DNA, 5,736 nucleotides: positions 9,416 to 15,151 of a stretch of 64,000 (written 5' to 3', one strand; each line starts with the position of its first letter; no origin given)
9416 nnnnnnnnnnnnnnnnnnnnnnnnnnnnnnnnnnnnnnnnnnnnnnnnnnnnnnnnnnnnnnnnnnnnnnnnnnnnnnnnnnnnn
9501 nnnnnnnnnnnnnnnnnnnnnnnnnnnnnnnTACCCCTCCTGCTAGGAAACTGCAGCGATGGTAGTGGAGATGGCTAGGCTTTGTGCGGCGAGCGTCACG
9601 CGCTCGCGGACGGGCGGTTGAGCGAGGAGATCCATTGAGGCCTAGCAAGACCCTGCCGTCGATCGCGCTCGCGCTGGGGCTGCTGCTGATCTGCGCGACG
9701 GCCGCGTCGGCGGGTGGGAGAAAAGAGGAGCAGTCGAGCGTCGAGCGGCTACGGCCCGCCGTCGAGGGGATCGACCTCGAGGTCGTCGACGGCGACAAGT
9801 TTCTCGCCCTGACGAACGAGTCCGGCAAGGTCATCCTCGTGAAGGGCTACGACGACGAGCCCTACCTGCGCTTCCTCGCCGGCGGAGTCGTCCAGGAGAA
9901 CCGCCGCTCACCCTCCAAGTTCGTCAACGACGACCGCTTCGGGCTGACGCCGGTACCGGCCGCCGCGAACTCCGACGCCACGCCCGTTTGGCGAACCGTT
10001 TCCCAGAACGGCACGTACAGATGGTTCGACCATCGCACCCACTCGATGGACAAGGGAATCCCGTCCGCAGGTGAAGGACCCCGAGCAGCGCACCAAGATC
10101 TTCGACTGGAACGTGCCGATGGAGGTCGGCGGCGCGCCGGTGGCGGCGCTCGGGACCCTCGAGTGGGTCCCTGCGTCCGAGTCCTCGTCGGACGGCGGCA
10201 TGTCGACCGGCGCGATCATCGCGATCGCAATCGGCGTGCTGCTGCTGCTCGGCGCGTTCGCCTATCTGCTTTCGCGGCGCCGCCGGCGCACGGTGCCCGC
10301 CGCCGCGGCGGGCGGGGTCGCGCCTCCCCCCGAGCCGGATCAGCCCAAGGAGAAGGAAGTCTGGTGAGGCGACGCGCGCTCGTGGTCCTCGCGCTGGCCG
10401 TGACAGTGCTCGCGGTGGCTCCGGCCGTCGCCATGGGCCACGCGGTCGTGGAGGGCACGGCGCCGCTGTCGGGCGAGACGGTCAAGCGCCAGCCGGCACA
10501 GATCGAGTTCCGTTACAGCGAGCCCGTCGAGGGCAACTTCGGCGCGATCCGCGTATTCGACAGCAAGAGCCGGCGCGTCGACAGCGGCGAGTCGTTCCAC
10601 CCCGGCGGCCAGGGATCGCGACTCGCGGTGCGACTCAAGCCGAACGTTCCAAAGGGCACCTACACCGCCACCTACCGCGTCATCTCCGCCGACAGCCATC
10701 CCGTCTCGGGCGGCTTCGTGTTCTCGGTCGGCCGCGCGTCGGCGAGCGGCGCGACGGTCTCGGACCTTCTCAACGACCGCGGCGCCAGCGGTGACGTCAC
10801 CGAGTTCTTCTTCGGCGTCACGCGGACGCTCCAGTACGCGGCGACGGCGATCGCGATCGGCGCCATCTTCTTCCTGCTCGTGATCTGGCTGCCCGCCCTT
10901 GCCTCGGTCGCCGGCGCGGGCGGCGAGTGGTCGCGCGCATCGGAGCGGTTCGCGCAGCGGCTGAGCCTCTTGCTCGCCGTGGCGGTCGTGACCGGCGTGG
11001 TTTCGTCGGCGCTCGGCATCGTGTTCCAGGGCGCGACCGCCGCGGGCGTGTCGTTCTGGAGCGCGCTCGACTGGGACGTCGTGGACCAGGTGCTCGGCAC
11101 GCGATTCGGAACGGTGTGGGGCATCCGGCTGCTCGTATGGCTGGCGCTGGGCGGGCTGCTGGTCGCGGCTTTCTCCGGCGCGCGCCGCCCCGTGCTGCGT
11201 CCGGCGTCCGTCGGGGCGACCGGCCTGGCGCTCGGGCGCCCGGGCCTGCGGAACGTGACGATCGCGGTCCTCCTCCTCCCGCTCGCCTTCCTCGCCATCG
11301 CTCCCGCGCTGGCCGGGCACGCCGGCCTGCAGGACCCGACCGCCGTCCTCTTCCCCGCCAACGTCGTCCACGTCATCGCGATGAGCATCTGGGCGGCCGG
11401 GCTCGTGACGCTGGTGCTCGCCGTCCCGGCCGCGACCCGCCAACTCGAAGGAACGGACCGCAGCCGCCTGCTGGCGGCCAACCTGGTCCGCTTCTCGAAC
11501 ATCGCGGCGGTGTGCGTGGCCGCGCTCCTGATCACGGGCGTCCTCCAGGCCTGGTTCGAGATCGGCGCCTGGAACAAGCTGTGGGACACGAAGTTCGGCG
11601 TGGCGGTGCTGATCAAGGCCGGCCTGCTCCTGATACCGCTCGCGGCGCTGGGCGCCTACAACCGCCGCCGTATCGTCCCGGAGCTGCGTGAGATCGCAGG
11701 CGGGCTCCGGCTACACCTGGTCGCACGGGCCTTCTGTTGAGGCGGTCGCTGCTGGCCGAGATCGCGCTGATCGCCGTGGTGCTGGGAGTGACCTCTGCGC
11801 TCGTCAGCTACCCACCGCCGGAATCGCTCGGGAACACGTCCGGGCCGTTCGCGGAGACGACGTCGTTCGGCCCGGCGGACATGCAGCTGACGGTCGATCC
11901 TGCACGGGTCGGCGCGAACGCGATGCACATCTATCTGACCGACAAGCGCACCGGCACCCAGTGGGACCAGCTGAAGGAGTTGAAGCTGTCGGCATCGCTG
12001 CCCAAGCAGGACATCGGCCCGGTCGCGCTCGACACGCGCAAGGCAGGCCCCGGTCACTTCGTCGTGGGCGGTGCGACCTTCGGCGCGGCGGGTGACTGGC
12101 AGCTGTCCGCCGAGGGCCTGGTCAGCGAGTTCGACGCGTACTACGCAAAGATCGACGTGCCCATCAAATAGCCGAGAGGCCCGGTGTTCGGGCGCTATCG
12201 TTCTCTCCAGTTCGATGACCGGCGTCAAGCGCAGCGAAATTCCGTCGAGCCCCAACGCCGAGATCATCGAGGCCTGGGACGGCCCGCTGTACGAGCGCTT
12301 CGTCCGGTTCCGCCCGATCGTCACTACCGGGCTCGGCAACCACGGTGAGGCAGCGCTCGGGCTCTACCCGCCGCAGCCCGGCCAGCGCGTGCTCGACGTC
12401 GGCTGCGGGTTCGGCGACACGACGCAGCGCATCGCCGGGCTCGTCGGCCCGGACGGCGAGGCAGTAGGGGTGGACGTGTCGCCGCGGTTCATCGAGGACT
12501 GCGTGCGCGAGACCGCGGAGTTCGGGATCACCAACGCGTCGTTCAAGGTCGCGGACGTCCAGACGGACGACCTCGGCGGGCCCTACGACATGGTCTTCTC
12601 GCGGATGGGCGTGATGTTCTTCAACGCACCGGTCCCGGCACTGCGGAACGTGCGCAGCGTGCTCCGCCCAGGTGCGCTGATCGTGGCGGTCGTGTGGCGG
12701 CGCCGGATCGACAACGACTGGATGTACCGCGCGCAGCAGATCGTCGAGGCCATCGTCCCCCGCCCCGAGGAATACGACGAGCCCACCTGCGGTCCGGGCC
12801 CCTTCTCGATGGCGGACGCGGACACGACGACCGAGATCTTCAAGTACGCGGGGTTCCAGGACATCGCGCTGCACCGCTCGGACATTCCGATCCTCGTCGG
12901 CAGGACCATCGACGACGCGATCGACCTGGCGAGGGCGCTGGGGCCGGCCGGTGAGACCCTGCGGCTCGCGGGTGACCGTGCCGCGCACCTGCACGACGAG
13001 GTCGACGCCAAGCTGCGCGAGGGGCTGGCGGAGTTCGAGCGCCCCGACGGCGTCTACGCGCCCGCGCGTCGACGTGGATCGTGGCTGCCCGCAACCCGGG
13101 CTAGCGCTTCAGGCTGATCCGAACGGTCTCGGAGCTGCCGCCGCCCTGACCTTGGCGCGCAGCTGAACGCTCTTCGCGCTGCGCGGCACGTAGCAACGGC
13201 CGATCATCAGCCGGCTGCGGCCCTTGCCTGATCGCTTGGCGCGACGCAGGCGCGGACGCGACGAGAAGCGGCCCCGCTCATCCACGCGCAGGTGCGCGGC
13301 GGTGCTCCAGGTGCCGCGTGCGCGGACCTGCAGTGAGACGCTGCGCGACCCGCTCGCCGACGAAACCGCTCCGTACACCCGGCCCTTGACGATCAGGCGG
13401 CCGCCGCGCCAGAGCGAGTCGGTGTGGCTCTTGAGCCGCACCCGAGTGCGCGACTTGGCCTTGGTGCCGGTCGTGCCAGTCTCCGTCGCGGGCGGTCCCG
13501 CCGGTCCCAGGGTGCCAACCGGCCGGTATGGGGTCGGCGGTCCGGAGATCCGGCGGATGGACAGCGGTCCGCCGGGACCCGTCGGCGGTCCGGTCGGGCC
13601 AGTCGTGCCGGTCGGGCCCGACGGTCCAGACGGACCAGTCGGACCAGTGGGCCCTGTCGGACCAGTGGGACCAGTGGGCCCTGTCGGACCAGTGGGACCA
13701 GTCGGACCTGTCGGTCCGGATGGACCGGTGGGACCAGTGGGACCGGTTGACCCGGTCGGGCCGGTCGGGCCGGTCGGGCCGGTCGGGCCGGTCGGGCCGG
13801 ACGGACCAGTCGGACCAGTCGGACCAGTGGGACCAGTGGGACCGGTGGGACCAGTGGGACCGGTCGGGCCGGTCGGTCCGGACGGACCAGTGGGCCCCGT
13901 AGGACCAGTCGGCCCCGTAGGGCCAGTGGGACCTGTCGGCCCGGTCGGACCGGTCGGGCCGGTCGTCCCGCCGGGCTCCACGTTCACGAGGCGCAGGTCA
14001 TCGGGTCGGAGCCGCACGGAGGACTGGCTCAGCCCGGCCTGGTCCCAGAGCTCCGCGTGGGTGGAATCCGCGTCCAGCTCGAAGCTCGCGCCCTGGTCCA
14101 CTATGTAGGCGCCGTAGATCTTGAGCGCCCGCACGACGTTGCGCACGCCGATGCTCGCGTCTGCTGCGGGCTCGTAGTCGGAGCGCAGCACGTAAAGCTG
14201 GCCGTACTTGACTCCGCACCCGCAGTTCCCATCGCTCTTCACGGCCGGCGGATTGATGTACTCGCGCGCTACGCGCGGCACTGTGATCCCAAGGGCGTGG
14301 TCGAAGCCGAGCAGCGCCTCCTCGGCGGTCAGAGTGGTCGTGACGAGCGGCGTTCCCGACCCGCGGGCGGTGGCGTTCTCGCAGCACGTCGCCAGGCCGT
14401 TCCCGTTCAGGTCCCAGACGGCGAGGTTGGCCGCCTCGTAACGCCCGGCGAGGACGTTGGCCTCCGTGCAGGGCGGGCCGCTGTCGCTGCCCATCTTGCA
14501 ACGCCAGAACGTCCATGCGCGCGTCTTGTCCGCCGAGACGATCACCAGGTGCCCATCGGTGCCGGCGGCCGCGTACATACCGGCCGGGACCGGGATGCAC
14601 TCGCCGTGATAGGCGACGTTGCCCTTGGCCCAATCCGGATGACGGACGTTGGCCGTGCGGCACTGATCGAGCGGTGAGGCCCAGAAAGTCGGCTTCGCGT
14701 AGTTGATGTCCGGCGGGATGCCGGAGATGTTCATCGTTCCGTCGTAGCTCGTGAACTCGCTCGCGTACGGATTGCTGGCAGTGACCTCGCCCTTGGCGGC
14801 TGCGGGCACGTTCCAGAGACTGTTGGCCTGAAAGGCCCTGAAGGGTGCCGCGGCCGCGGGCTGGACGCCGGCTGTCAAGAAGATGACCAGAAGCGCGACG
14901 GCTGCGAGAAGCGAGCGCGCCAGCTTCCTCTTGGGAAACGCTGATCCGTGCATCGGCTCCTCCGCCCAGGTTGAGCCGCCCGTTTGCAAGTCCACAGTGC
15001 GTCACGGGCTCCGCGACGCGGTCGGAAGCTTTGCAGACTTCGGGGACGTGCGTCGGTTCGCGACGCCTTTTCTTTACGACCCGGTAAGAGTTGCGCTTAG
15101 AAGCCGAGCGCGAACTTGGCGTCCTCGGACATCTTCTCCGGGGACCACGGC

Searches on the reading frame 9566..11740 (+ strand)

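Call 18: search_protein_families(library=pfam, proteins=[window:9566-11740:+], max_evalue=0.01)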
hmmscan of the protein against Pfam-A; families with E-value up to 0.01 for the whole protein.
window:9566-11740:+ (724 aa): 2 families
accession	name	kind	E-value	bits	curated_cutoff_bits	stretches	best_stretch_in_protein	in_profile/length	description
PF04234.18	CopC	-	4e-19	69.9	23.3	1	292-388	1-92/92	CopC domain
PF05425.18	CopD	-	1.8e-16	60.9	32.1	1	640-709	4-72/105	Copper resistance protein D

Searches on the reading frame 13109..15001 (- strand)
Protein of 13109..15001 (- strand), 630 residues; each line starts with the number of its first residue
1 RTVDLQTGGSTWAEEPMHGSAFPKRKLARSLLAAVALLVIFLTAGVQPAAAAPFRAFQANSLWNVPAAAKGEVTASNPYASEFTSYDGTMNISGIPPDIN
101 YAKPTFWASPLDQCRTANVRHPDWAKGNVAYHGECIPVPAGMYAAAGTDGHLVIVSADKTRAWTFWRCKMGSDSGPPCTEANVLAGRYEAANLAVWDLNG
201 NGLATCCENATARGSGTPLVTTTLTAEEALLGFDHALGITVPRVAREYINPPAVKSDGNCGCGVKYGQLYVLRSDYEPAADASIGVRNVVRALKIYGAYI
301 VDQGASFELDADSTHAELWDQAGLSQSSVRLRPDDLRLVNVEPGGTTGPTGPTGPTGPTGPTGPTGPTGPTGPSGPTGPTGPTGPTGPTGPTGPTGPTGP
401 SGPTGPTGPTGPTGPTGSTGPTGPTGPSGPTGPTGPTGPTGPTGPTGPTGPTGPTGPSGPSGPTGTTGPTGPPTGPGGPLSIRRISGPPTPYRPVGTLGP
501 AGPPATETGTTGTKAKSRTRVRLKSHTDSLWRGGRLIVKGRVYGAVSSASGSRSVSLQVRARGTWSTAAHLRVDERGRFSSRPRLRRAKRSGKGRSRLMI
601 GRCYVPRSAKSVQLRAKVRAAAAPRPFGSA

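Call 66: search_protein_families(library=pfam, proteins=[window:13109-15001:-], max_evalue=0.001)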
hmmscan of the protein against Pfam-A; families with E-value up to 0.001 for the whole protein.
window:13109-15001:- (630 aa): 1 family
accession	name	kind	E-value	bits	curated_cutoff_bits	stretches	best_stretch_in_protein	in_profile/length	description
PF01391.23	Collagen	-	1.1e-15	57.5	27.2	2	345-400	4-59/60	Collagen triple helix repeat (20 copies)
